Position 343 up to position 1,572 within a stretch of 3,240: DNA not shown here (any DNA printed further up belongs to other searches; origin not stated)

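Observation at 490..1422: YfdC has long charged terminal extensions around its FNT core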

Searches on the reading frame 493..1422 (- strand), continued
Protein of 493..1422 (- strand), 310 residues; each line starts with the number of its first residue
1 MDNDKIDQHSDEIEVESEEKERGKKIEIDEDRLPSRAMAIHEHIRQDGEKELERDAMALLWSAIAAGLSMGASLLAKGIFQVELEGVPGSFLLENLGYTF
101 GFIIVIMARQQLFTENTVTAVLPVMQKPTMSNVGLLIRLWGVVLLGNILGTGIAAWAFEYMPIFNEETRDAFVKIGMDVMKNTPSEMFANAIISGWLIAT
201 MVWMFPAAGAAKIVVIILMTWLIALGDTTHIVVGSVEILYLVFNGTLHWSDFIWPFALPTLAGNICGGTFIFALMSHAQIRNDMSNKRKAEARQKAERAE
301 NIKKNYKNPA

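Call 32: search_solved_structures(query=A1, max_evalue=0.01, show_alignments=2)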
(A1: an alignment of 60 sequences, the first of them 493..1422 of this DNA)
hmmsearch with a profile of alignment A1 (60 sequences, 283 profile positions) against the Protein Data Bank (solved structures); distinct sequences matched with E-value up to 0.01: 13.
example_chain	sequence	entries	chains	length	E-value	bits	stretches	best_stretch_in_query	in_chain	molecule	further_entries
3kly_A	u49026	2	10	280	1.1e-18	70.4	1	44-270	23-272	Putative formate transporter 1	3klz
6vqq_A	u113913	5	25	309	2.7e-18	69.1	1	53-271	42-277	Formate-nitrite transporter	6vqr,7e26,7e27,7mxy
9v2a_A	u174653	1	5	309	7.6e-16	61.1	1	84-270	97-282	Low-CO2 inducible protein LCIA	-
3q7k_A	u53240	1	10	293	9.6e-16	60.8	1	49-272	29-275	Probable formate transporter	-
3tds_E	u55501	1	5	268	1.3e-15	60.4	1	54-273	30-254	formate/nitrite transporter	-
3kcu_A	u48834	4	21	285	1.8e-15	59.9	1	50-273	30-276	Probable formate transporter 1 | Formate channel FocA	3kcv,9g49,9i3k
9g4d_A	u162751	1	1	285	2.3e-15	59.5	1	49-223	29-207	Formate channel FocA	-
3te2_A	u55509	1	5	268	9e-15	57.6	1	54-273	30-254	formate/nitrite transporter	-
3tdo_A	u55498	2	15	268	1.3e-14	57.1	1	54-273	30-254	Putative formate/nitrite transporter | formate/nitrite transporter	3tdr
3te0_A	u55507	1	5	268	1.6e-14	56.8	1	54-273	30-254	formate/nitrite transporter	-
3tdp_A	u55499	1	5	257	2.5e-14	56.1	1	54-272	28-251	formate/nitrite transporter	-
3tdx_A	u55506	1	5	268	1e-13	54.1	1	54-273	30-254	formate/nitrite transporter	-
3te1_A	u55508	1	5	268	1.9e-13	53.3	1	54-273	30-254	formate/nitrite transporter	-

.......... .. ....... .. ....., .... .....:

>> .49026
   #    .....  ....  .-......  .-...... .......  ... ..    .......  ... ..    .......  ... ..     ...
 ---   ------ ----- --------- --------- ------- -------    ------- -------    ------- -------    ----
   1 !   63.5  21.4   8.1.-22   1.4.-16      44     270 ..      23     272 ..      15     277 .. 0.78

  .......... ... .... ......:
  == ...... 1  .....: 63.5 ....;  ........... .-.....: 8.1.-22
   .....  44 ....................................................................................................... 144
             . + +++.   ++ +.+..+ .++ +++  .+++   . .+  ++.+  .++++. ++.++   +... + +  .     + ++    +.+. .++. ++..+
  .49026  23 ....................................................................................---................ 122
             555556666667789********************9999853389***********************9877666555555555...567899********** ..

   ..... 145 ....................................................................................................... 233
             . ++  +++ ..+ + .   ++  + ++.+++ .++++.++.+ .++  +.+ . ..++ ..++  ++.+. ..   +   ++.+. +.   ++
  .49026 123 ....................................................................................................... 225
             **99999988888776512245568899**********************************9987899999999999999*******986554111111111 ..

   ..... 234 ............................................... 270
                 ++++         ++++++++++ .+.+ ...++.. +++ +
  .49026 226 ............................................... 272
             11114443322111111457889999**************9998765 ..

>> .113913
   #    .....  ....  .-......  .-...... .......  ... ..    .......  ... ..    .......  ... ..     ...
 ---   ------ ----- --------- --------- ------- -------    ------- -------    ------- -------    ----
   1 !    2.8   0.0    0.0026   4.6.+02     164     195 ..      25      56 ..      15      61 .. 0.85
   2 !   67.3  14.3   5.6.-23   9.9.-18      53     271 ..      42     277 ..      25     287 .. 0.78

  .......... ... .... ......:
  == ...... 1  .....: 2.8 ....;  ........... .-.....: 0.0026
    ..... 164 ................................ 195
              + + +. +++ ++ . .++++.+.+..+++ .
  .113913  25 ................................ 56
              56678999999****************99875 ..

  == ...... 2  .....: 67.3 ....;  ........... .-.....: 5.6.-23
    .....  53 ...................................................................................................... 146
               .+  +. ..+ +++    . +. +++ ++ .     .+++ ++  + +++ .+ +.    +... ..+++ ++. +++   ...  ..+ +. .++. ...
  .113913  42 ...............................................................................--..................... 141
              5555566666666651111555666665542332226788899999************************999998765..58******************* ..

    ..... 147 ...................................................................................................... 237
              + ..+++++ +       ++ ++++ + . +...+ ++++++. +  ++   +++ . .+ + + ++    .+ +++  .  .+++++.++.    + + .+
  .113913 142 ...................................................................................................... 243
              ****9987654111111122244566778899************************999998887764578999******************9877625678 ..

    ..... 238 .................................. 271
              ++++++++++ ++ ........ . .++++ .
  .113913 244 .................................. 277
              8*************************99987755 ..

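Call 33: find_related_loci(query=A1, collection=genome_contigs, flank=6000)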
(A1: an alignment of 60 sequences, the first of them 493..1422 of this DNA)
Query A1 (310 aa) in genome_contigs; peptide patterns used: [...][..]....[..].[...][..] (x = any residue, [..] = any of these).
600 stretches matched a pattern (row limit reached: there are more); 600 encode a relative of the query (tblastn E <= 1e-3); the best 80 are kept; 80 distinct loci.
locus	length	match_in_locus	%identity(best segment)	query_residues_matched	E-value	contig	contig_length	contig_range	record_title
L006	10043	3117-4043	97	1-309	0e+0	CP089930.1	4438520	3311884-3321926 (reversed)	Escherichia coli strain E69 chromosome, complete genome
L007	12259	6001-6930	96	1-310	0e+0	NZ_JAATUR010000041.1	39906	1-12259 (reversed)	Escherichia coli strain SCPM-O-B-8794 41length=39906, whole genome shotgun sequence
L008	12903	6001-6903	90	1-298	0e+0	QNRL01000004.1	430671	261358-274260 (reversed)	Pseudocitrobacter faecalis strain DSM 27453 Ga0244571_104, whole genome shotgun sequence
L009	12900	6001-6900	90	1-300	0e+0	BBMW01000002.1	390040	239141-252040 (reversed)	Citrobacter werkmanii NBRC 105721 DNA, contig: CIWKM02, whole genome shotgun sequence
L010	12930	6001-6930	87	1-310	0e+0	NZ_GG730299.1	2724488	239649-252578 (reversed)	Citrobacter youngae ATCC 29220 Scfld0, whole genome shotgun sequence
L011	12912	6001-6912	88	1-304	0e+0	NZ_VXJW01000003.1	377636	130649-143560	Salmonella enterica subsp. arizonae strain CCUG 6322T contig_0000003, whole genome shotgun sequence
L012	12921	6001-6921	87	1-307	0e+0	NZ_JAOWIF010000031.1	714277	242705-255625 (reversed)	Citrobacter sp. Cu233 222, whole genome shotgun sequence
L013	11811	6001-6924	87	1-308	0e+0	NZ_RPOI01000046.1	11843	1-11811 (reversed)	Citrobacter youngae strain CCUG 30791 citrobacter_youngae_CCUG30791T_0000046, whole genome shotgun sequence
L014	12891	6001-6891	89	1-297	0e+0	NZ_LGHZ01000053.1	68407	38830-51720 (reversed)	Kluyvera genomosp. 1 strain L2 contig53, whole genome shotgun sequence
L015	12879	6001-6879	88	13-305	2e-176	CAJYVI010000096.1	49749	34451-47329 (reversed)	MAG: uncultured Pseudocitrobacter sp. isolate SP260_1_metabat2_genome_mining.39 genome assembly, contig: k127_62633, who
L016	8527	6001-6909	84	1-303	2e-175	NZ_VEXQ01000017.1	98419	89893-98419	Buttiauxella sp. B2 B2_Contig_17, whole genome shotgun sequence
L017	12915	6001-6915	82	1-305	3e-173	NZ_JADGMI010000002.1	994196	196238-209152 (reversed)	Superficieibacter sp. 1612_C1 1612_C1_2, whole genome shotgun sequence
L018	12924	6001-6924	81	1-308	2e-172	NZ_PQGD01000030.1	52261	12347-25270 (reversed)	Superficieibacter electus strain BP-1 NODE_30_length_52261_cov_33.6999, whole genome shotgun sequence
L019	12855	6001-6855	87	2-286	3e-172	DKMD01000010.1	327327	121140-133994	MAG TPA_asm: Pluralibacter sp. UBA7423 UBA7423_contig_11, whole genome shotgun sequence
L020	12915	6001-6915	83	1-305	5e-171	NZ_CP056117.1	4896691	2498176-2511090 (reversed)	Enterobacter cloacae strain DSM 26481 chromosome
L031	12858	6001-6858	85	1-286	2e-166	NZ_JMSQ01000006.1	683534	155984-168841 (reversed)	Siccibacter colletis strain 1383 contig006, whole genome shotgun sequence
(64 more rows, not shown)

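Call 36: predict_structure(alignment_id=A1)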
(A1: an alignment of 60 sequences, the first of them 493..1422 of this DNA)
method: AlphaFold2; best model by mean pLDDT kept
length: 310 residues; sequences in the alignment: 60
mean_pLDDT: 92.3   pTM: 0.86
mean pLDDT of the five models: 92.3, 91.4, 91.4, 91.3, 91.0
residues with pLDDT >= 90: 271; 70-90: 13; 50-70: 6; < 50: 20
segments of 3 or more residues with pLDDT < 50: 1-20
pLDDT, mean of each block of 10 residues (from residue 1): 44 46 68 90 95 98 98 98 98 98 98 94 96 98 98 98 98 98 98 97 95 98 97 98 98 98 94 93 93 97 92
secondary structure, 60 per line:
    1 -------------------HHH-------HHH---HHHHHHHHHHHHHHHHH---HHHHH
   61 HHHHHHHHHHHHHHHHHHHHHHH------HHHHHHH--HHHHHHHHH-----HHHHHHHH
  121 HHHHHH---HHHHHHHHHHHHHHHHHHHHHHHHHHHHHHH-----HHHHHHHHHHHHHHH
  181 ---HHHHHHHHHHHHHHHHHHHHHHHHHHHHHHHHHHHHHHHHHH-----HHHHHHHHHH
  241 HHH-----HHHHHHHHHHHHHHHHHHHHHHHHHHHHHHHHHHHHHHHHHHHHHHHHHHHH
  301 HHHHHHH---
elements in order: H36-52 H56-83 H90-96 H99-107 H113-126 H130-160 H166-180 H184-225 H231-243 H249-307

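Call 41: fold_search(model_id=the predicted structure, library=pdb)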
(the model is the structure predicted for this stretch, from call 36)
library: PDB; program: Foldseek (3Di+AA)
matches with E <= 10: 412; with E <= 0.001: 65
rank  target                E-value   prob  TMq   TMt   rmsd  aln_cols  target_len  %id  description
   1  7e26_A                3.3e-09  1.00  0.70  0.76   3.9       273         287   19  Structure of PfFNT in apo state (released 2021-08-18)
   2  6vqr_A                7.0e-09  1.00  0.70  0.77   3.7       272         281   19  CryoEM Structure of the PfFNT-inhibitor complex (released 2021-02-03)
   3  7mxy_A                1.1e-08  1.00  0.69  0.76   3.7       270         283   19  Cryo-EM structure of PfFNT-inhibitor complex (released 2021-12-08)
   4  3te2_A                1.6e-08  1.00  0.71  0.85   2.3       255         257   18  Crystal structure of HSC K16S (released 2012-03-07)
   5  3tds_A                1.7e-08  1.00  0.72  0.85   2.2       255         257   18  Crystal structure of HSC F194I (released 2012-03-07)
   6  6vqr_E                1.7e-08  1.00  0.68  0.72   4.1       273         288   20  CryoEM Structure of the PfFNT-inhibitor complex (released 2021-02-03)
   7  6vqq_B                1.8e-08  1.00  0.70  0.76   3.9       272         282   19  CryoEM Structure of the Plasmodium falciparum transporter PfFNT (released 2021-02-03)
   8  3te2_E                2.7e-08  1.00  0.71  0.85   2.3       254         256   18  Crystal structure of HSC K16S (released 2012-03-07)
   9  6vqr_D                2.8e-08  1.00  0.71  0.77   3.6       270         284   19  CryoEM Structure of the PfFNT-inhibitor complex (released 2021-02-03)
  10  3te0_A                3.6e-08  1.00  0.71  0.85   2.3       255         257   18  Crystal structure of HSC K148E (released 2012-03-07)
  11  3tdx_A                3.8e-08  1.00  0.71  0.85   2.3       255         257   17  Crystal structure of HSC L82V (released 2012-03-07)
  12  3te0_E                3.8e-08  1.00  0.71  0.85   2.4       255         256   18  Crystal structure of HSC K148E (released 2012-03-07)
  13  3tdo_C                3.8e-08  1.00  0.71  0.82   2.3       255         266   18  Crystal structure of HSC at pH 9.0 (released 2012-03-07)
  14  7mxy_E                3.9e-08  1.00  0.70  0.76   3.5       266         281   19  Cryo-EM structure of PfFNT-inhibitor complex (released 2021-12-08)
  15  3te2_C                4.1e-08  1.00  0.73  0.84   2.3       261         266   17  Crystal structure of HSC K16S (released 2012-03-07)
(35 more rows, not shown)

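Call 67: predict_structure(alignment_id=A3)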
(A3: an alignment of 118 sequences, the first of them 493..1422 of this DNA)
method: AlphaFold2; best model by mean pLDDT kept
length: 310 residues; sequences in the alignment: 118
mean_pLDDT: 92.5   pTM: 0.87
mean pLDDT of the five models: 92.5, 91.2, 91.1, 90.5, 90.4
residues with pLDDT >= 90: 243; 70-90: 55; 50-70: 8; < 50: 4
segments of 3 or more residues with pLDDT < 50: none
pLDDT, mean of each block of 10 residues (from residue 1): 50 76 76 83 92 96 98 98 96 97 97 91 93 97 98 98 96 98 98 96 93 97 97 98 98 98 94 87 90 97 92
secondary structure, 60 per line:
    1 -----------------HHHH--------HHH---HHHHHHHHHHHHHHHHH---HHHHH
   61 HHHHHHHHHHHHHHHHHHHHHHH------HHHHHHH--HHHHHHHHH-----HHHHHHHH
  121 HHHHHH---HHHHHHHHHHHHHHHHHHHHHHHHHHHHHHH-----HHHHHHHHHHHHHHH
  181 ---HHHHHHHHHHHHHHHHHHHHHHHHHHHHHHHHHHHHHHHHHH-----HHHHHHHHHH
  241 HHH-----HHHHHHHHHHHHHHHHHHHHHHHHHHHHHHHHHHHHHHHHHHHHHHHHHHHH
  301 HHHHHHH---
elements in order: H18-21 H36-52 H56-83 H90-96 H99-107 H113-126 H130-160 H166-180 H184-225 H231-243 H249-307
